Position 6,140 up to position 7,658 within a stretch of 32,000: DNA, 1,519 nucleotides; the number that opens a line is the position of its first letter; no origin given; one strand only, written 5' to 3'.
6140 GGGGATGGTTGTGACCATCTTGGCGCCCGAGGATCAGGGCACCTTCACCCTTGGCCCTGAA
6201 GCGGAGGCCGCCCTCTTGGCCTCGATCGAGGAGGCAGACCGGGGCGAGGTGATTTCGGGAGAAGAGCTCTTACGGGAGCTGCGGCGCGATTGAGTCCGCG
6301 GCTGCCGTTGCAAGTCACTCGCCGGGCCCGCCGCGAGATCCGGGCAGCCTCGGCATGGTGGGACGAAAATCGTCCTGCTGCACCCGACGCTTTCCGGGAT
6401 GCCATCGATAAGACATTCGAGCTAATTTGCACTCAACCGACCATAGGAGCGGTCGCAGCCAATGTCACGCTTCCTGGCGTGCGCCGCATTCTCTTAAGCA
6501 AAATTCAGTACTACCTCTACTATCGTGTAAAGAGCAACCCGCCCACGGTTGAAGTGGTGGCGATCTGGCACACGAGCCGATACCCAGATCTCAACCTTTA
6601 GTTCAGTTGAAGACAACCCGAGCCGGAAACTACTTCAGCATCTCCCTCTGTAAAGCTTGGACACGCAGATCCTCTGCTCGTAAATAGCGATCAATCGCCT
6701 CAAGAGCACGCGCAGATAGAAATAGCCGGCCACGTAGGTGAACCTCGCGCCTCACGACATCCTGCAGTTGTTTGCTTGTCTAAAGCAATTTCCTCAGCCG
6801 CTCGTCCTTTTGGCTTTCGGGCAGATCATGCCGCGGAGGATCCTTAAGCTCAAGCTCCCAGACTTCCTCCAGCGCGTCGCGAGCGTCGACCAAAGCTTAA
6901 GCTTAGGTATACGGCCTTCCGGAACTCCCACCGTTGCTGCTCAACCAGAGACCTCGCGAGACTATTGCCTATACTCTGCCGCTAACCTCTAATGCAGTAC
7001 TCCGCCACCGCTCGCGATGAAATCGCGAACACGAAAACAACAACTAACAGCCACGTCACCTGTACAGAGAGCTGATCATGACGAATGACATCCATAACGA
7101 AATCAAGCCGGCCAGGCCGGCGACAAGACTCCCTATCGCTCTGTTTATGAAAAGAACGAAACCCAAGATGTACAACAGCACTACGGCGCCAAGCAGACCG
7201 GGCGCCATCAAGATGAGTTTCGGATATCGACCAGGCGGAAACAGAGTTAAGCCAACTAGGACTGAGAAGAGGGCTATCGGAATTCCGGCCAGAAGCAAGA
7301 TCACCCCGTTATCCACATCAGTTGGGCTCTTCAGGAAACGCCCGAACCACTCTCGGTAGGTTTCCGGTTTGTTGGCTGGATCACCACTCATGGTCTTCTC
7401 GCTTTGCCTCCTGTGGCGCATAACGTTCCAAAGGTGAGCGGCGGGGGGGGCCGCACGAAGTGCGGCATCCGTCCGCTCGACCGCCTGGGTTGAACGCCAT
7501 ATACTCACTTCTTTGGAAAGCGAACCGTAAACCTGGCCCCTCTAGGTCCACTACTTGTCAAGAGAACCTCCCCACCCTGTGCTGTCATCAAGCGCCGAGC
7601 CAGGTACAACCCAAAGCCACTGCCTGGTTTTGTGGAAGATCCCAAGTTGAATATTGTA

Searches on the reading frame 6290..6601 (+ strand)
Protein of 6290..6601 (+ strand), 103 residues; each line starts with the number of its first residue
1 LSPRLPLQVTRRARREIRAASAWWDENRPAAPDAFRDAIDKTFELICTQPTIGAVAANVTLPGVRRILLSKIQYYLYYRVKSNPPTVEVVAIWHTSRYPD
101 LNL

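Call 17: search_protein_families(library=pfam, proteins=[window:6290-6601:+], max_evalue=0.01)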
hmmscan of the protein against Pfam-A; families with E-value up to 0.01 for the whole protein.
window:6290-6601:+ (103 aa): 1 family
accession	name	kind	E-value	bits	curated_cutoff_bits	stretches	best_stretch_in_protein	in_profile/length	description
PF05016.21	ParE_toxin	-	8.8e-11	42.7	23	1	8-97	2-87/89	ParE toxin of type II toxin-antitoxin system, parDE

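Call 66: search_protein_families(library=padloc, proteins=[window:6290-6601:+], max_evalue=0.01)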
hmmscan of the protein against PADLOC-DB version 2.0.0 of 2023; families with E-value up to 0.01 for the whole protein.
window:6290-6601:+ (103 aa): 0 families

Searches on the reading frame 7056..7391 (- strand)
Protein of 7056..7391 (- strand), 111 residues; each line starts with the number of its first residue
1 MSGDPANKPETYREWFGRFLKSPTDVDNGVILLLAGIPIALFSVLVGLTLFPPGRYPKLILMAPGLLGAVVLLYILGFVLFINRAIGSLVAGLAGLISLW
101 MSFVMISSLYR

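Call 95: search_protein_families(library=pfam, proteins=[L097:2241-3683:-, L097:4130-4942:-, L097:6703-7110:-, L097:7107-7553:-, L097:8671-9288:-, L098:2051-4141:+, L098:4828-5961:+, L098:6768-7280:+, L098:7655-8614:+, L098:9255-10367:+], max_evalue=0.001)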
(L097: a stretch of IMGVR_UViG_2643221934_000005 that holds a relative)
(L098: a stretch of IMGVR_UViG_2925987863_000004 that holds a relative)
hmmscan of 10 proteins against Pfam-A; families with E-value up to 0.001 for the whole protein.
L097:2241-3683:- (480 aa): 2 families
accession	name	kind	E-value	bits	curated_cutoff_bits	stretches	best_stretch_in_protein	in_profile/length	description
PF03237.21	Terminase_6N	-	2.7e-29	102.8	22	1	52-292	1-214/215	Terminase large subunit, T4likevirus-type, N-terminal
PF17289.8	Terminase_6C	-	5.7e-29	101.5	22.6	1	308-459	1-154/155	Terminase RNaseH-like domain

L097:4130-4942:- (270 aa): 1 family
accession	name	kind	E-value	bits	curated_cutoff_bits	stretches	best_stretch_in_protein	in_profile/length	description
PF18894.6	PhageMetallopep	-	8.9e-38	129.8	23.7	1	90-248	2-134/134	Putative phage metallopeptidase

L097:6703-7110:- (135 aa): 0 families

L097:7107-7553:- (148 aa): 0 families

L097:8671-9288:- (205 aa): 1 family
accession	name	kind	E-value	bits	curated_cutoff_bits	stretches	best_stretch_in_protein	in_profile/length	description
PF02357.24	NusG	-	1e-08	36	22.2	1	5-114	2-93/93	Transcription termination factor nusG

L098:2051-4141:+ (696 aa): 0 families

L098:4828-5961:+ (377 aa): 0 families

L098:6768-7280:+ (170 aa): 0 families

L098:7655-8614:+ (319 aa): 0 families

L098:9255-10367:+ (370 aa): 0 families

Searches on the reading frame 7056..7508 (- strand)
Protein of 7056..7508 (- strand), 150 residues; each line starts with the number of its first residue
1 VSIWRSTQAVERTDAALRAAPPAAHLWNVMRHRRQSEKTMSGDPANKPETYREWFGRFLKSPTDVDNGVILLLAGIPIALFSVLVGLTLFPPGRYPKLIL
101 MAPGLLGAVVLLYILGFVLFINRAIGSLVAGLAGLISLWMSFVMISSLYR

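Call 3: search_protein_families(library=pfam, proteins=[window:7056-7508:-], max_evalue=1)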
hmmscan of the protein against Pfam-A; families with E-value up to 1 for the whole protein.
window:7056-7508:- (150 aa): 0 families

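Call 4: search_protein_families(library=padloc, proteins=[window:7056-7508:-], max_evalue=1)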
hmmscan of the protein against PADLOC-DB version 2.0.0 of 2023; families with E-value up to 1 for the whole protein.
window:7056-7508:- (150 aa): 0 families

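Call 5: search_protein_families(library=ncbifam, proteins=[window:7056-7508:-], max_evalue=1)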
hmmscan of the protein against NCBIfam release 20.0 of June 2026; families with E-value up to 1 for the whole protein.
window:7056-7508:- (150 aa): 1 family
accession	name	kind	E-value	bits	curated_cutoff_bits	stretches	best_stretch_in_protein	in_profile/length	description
NF010998.0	PRK14424.1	equivalog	0.2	11.8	100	1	6-39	58-91/98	acylphosphatase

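Call 58: search_protein_families(library=phrogs, proteins=[window:7056-7508:-], max_evalue=0.1)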
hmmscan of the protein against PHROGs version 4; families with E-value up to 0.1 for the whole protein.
window:7056-7508:- (150 aa): 0 families
